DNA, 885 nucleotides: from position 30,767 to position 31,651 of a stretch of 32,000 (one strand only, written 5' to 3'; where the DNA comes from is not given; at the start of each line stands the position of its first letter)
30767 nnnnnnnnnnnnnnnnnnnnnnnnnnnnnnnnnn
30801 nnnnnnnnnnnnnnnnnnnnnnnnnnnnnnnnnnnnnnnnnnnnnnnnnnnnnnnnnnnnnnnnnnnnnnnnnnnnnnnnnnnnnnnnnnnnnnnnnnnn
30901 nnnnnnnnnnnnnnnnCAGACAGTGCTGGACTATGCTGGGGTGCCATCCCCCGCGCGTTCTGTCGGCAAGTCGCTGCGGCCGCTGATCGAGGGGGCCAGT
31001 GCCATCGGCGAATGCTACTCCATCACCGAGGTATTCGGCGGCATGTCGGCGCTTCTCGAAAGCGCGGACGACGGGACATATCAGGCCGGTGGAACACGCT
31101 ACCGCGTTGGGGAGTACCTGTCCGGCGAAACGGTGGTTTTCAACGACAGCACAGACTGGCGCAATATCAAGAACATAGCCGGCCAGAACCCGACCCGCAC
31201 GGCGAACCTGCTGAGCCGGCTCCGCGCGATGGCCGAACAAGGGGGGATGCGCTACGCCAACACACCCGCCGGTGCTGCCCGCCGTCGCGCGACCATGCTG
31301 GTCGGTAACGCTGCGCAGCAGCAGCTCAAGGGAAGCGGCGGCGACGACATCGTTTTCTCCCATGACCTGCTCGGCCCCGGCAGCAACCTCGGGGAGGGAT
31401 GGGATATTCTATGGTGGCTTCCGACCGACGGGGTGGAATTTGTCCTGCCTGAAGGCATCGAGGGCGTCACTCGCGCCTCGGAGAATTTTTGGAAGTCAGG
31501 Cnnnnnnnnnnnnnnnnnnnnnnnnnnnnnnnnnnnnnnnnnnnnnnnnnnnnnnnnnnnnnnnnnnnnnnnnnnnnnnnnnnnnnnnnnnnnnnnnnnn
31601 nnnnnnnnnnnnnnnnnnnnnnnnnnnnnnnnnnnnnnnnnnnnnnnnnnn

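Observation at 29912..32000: Gene missing from the ORF track: sulfatase-like enzyme fused to RTX repeats, coupled to the tail-fibre operon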

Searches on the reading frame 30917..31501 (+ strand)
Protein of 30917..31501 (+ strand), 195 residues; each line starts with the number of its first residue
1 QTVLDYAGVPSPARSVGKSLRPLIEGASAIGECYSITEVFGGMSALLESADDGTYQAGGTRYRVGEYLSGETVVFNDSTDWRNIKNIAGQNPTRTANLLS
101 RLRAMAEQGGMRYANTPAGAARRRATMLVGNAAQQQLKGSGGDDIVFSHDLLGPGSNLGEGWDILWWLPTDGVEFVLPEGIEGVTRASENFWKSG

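Call 57: find_related_loci(query=A3, collection=metagenome_contigs, flank=10000)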
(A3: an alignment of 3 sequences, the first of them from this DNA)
Query A3 (195 aa) in metagenome_contigs; peptide patterns used: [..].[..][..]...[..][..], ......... (x = any residue, [..] = any of these).
600 stretches matched a pattern (row limit reached: there are more); 68 encode a relative of the query (tblastn E <= 1e-3); 68 distinct loci.
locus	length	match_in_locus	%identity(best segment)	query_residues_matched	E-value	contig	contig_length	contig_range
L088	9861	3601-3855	32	2-96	6e-8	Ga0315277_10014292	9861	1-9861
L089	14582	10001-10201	40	2-64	2e-7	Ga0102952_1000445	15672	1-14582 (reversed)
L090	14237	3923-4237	31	2-107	3e-7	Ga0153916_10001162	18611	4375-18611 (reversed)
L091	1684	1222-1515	31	2-101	5e-7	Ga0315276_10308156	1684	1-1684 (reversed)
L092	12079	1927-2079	49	2-51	8e-7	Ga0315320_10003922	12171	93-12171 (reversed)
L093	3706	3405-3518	47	2-39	2e-6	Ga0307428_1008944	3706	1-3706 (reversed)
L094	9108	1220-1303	61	2-29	2e-6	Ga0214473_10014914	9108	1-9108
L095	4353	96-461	32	2-129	1e-6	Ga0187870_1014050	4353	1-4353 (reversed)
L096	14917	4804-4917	50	2-39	2e-6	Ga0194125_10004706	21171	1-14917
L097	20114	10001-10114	50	2-39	2e-6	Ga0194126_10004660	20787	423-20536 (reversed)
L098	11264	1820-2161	31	2-111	2e-6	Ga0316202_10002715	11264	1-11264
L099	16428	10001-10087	66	1-29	4e-6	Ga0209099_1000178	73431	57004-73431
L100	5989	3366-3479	45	2-39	5e-6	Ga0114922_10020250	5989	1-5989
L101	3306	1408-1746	28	2-124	4e-6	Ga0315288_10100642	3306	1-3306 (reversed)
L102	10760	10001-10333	28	2-115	5e-6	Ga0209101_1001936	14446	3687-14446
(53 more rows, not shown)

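Call 58: find_related_loci(query=A3, collection=viral_contigs, flank=10000)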
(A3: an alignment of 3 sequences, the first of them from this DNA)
Query A3 (195 aa) in viral_contigs; peptide patterns used: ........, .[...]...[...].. (x = any residue, [..] = any of these).
19 stretches matched a pattern; 1 encode a relative of the query (tblastn E <= 1e-3); 1 distinct loci.
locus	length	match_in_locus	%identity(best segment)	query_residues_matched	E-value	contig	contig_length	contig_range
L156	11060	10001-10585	48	1-195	6e-54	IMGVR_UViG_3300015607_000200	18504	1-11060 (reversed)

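Call 67: search_protein_families(library=pfam, proteins=[L156:8244-9008:+, L156:2891-6319:+], max_evalue=1)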
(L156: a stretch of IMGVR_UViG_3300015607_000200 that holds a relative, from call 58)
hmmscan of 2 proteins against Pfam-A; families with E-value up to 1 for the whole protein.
L156:8244-9008:+ (254 aa): 0 families

L156:2891-6319:+ (1142 aa): 4 families
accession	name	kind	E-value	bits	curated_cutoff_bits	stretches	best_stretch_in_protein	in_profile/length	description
PF06791.18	TMP_2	-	2.6e-22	80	30.2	1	202-378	15-208/208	Prophage tail length tape measure protein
PF06737.19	Transglycosylas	-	0.0087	17.1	27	1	613-665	6-57/77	Transglycosylase-like domain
PF19191.5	HEF_HK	-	0.16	12.9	24.1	0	17-58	14-56/67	HEF_HK domain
PF15976.11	CooC_C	-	0.44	11.1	29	1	919-972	10-62/93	CS1-pili formation C-terminal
